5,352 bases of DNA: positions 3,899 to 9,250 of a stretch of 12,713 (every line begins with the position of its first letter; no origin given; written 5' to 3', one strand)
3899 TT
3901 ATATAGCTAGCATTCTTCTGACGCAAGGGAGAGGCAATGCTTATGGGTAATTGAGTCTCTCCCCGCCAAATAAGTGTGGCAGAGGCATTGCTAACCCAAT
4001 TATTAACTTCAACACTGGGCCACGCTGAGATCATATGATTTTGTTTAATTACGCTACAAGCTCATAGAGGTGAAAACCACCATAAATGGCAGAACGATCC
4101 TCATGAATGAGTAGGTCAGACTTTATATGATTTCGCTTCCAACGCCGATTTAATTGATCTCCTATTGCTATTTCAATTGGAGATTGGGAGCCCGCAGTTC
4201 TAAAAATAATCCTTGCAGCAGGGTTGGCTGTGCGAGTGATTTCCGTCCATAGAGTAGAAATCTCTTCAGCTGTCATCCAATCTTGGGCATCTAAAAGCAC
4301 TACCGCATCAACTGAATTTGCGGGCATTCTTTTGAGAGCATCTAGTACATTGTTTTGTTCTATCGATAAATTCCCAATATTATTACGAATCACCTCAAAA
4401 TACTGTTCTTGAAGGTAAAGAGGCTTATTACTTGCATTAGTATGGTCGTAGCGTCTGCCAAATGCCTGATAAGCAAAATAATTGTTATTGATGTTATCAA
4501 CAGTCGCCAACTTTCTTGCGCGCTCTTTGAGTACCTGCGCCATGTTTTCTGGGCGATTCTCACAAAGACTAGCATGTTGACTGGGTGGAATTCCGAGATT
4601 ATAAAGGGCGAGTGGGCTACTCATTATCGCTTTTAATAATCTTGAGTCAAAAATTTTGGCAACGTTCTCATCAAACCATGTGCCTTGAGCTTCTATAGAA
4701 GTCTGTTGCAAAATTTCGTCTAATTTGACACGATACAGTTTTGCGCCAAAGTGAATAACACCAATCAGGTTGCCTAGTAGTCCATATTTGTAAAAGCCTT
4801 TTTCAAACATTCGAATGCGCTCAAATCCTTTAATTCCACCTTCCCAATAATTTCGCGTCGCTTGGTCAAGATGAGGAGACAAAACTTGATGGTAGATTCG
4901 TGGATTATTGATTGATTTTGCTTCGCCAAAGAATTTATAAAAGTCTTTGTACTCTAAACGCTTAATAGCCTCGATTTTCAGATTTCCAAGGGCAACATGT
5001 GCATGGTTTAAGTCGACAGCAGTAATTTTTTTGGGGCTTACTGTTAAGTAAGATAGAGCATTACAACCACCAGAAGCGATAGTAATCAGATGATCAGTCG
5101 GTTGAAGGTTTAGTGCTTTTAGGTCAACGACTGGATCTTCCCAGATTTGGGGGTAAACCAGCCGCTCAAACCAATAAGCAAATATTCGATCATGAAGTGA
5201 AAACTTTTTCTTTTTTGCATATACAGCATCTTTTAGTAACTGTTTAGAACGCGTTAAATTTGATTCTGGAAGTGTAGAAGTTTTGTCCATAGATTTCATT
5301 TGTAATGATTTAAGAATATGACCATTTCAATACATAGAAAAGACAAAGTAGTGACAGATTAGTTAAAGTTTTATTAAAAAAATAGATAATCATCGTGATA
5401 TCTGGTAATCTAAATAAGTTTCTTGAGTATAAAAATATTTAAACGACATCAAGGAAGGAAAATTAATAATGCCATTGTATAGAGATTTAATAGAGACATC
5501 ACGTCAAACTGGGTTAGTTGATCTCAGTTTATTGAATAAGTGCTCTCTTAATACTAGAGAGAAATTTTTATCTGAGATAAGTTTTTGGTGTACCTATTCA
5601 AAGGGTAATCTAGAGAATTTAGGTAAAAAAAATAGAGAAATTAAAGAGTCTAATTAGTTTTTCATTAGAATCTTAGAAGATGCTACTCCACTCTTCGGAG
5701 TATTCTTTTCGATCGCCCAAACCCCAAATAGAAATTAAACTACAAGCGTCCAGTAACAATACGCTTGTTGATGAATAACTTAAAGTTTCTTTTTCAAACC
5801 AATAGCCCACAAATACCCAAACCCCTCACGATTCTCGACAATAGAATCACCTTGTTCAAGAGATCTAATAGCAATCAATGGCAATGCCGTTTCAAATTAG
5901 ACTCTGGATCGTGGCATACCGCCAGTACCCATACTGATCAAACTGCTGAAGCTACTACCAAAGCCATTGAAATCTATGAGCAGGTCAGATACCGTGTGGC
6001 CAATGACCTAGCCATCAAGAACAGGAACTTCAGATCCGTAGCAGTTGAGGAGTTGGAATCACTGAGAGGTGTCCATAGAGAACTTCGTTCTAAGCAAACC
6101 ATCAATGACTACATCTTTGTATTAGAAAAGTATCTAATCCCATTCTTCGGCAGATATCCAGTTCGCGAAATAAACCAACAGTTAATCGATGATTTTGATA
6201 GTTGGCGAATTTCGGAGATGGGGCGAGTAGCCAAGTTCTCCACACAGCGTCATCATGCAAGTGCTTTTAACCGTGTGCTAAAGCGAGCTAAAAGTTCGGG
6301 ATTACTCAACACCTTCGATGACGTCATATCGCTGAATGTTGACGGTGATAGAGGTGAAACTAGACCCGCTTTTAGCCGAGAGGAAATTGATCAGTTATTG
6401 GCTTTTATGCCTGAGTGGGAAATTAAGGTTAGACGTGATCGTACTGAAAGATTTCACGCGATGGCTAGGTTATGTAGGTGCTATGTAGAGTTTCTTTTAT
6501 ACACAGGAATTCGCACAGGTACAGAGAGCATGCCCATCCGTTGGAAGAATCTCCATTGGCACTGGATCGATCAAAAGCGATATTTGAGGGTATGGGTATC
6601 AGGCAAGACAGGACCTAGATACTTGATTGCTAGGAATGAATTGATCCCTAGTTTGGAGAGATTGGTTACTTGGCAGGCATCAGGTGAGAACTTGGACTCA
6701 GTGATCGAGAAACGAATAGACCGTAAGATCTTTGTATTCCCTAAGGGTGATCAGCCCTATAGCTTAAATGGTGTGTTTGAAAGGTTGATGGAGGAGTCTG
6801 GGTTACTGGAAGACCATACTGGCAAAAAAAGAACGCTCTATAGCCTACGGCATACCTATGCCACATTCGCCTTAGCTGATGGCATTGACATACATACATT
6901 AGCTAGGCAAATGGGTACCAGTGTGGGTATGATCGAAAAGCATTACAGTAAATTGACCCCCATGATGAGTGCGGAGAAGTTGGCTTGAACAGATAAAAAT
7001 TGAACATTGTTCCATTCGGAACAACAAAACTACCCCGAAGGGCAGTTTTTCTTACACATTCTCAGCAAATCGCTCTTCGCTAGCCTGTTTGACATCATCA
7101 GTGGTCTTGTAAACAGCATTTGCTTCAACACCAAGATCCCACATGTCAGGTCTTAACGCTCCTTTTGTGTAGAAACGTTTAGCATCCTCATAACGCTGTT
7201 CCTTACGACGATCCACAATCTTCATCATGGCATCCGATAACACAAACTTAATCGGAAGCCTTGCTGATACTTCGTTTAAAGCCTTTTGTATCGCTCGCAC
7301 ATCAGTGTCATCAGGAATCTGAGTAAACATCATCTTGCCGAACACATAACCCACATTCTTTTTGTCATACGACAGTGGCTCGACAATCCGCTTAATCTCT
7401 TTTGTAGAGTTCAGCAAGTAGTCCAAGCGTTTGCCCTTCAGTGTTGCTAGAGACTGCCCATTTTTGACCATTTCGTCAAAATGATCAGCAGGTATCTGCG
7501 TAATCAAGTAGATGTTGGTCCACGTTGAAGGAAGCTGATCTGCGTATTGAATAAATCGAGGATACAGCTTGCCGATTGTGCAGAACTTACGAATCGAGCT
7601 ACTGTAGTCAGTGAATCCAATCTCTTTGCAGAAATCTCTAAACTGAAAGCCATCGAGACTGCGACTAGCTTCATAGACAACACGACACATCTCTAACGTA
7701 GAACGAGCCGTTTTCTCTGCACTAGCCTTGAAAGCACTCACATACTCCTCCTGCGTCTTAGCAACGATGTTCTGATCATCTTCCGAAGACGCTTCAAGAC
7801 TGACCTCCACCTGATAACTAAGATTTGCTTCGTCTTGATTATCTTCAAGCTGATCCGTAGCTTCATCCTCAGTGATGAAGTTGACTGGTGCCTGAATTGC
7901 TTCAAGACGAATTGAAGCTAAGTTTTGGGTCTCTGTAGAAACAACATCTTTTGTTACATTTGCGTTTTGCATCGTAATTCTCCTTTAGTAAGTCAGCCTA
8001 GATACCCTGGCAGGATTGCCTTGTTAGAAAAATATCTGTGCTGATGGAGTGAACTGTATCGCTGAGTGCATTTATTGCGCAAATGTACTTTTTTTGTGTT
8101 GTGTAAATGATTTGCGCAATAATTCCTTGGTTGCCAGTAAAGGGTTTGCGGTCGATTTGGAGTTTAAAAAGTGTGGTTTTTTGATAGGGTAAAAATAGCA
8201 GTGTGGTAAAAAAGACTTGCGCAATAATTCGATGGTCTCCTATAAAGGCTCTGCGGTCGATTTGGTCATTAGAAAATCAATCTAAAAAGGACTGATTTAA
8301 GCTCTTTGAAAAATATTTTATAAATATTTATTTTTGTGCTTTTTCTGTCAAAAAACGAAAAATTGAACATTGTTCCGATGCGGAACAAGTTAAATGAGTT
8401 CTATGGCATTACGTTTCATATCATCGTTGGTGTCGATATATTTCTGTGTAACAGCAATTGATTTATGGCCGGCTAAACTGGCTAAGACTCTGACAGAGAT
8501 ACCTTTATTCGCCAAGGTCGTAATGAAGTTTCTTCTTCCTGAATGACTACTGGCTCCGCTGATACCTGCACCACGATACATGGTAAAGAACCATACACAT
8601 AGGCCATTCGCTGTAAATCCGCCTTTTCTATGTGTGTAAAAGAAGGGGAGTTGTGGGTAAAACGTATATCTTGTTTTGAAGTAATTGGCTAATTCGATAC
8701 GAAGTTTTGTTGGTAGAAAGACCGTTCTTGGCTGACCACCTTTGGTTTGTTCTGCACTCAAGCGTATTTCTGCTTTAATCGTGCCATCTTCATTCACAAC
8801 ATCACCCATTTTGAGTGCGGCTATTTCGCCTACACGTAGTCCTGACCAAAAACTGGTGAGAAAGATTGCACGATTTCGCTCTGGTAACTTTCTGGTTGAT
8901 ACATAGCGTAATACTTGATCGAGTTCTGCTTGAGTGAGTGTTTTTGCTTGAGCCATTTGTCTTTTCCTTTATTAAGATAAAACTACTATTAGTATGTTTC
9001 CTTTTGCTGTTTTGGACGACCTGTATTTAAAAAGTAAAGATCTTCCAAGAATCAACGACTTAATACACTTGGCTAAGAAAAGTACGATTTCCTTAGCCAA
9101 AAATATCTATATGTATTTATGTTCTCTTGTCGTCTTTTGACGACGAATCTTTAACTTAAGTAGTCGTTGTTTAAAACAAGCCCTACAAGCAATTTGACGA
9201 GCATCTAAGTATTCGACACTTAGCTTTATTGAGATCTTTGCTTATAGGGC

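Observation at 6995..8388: One-gene 1.36 kb cassette bracketed by direct copies of a core-site-like repeat, each abutting the 3' end of a tyrosine recombinase gene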

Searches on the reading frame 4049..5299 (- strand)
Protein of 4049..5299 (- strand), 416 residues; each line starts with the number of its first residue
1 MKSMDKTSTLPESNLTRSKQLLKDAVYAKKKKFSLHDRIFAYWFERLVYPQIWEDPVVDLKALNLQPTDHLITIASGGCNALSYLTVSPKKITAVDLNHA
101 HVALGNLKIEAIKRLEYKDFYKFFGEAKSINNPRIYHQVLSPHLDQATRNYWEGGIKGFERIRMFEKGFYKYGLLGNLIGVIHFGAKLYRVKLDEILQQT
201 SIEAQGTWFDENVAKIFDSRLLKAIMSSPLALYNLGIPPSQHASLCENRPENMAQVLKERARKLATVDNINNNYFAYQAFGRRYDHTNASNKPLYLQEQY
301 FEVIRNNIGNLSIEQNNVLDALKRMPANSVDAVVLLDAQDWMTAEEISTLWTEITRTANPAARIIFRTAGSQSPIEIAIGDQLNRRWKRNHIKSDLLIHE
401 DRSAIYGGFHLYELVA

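Call 3: search_protein_families(library=pfam, proteins=[window:4049-5299:-], max_evalue=0.01)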
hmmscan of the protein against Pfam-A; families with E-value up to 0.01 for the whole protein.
window:4049-5299:- (416 aa): 2 families
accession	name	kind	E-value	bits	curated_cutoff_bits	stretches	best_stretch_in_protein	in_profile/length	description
PF11899.13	DUF3419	-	1.3e-99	334.5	28.2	1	44-413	6-384/385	Protein of unknown function (DUF3419)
PF08241.18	Methyltransf_11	-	0.0046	18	21.2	0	311-366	44-95/95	Methyltransferase domain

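Call 83: list_cluster_members(proteins=[window:4049-5299:-, window:11153-12277:-, window:2991-4034:-, window:8390-8956:-, window:7052-7972:-])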
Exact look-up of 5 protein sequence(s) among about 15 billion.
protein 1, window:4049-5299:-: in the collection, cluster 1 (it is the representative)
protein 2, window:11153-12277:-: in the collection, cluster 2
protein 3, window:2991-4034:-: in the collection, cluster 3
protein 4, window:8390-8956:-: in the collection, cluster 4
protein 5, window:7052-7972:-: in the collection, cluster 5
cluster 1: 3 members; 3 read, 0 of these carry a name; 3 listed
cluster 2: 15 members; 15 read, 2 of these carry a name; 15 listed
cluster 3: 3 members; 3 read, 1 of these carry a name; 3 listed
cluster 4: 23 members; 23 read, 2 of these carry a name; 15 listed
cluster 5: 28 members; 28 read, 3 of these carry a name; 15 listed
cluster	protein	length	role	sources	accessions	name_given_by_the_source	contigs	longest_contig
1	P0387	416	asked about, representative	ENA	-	-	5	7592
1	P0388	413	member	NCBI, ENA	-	-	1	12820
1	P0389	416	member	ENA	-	-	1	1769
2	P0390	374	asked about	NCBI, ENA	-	-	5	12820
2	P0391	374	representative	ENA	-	-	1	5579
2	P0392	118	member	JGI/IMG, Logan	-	hypothetical protein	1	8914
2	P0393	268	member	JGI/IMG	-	hypothetical protein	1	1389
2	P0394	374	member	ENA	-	-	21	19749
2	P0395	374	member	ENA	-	-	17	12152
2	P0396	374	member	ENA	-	-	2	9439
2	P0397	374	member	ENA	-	-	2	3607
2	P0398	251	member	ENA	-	-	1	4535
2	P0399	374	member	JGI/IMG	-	-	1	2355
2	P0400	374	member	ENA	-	-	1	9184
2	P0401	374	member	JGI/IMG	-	-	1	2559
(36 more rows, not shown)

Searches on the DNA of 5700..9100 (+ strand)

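Call 4: search_dna_similar(query=window:5700-9100:+, collection=plasmids, mode=near)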
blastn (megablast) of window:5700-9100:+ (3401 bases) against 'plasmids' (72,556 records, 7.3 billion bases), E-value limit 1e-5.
No match.

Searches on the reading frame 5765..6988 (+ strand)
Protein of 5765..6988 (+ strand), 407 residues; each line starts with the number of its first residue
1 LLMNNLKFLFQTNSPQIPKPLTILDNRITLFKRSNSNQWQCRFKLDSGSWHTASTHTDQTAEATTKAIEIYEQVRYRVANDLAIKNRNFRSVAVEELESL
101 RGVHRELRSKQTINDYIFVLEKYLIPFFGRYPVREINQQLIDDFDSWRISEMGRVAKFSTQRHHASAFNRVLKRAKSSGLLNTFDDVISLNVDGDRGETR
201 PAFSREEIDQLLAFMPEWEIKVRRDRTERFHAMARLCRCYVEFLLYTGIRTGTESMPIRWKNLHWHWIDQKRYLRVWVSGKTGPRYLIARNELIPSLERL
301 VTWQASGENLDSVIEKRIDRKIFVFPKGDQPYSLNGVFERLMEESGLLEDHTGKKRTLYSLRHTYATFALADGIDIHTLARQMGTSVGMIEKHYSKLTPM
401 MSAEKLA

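Call 3: search_protein_families(library=pfam, proteins=[window:5765-6988:+], max_evalue=0.01)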
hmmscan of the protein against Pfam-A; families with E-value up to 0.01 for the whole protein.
window:5765-6988:+ (407 aa): 1 family
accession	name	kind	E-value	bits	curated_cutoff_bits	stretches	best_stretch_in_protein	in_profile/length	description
PF00589.27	Phage_integrase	-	2.1e-06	28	27.1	1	237-396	24-167/172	Phage integrase family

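Call 6: search_protein_families(library=ncbifam, proteins=[window:5765-6988:+], max_evalue=0.01)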
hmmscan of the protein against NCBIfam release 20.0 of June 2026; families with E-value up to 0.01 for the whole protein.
window:5765-6988:+ (407 aa): 3 families
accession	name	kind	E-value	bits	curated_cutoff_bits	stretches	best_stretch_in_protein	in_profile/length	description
NF040815.2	recomb_XerA_Arch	equivalog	1.6e-06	27.9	220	1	106-386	10-243/263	site-specific tyrosine recombinase/integron integrase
TIGR02225.1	recomb_XerD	equivalog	0.00024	20.6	329.6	1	108-385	13-262/290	site-specific tyrosine recombinase XerD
TIGR02249.1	integrase_gron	subfamily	0.00061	19.2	265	1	349-386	252-289/315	integron integrase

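Call 7: search_protein_families(library=phrogs, proteins=[window:5765-6988:+], max_evalue=0.01)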
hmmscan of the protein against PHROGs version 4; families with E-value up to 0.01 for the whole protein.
window:5765-6988:+ (407 aa): 3 families
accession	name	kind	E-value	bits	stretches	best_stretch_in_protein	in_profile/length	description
phrog_1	-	integration and excision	6.6e-31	109.2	1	30-405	112-443/611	integrase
phrog_216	-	integration and excision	5e-09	36.7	1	197-384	50-211/301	integrase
phrog_7685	-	integration and excision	1.3e-05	25.9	1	347-404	174-230/240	integrase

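Call 31: search_protein_families(library=padloc, proteins=[window:5771-6988:+], max_evalue=0.01)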
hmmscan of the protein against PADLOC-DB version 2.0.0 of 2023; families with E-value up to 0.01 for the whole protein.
window:5771-6988:+ (405 aa): 0 families

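Call 69: find_encoding_contigs(protein=window:5771-6988:+, flank=4000, max_places=10)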
Protein window:5771-6988:+ (405 aa): 4 contigs read that carry it; 4 places shown.
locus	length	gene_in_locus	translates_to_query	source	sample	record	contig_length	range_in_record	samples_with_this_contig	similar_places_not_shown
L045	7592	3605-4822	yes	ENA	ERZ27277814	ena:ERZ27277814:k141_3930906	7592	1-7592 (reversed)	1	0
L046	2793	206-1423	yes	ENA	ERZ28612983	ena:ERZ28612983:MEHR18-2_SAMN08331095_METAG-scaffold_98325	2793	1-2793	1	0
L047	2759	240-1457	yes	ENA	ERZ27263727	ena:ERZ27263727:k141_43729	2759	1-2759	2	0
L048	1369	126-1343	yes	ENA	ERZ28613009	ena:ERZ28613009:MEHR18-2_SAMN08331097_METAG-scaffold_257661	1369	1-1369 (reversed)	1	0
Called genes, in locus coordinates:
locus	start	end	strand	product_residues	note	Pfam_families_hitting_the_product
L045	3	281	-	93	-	?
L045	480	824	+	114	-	-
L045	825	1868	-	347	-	-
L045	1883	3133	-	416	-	PF11899:DUF3419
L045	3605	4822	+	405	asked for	PF00589:Phage_integrase (weak)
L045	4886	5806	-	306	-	-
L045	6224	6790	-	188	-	PF00589:Phage_integrase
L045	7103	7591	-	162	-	?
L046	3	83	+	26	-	?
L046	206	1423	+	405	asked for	PF00589:Phage_integrase (weak)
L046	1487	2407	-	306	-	-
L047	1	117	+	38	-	?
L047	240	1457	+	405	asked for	PF00589:Phage_integrase (weak)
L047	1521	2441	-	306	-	-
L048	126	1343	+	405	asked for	PF00589:Phage_integrase (weak)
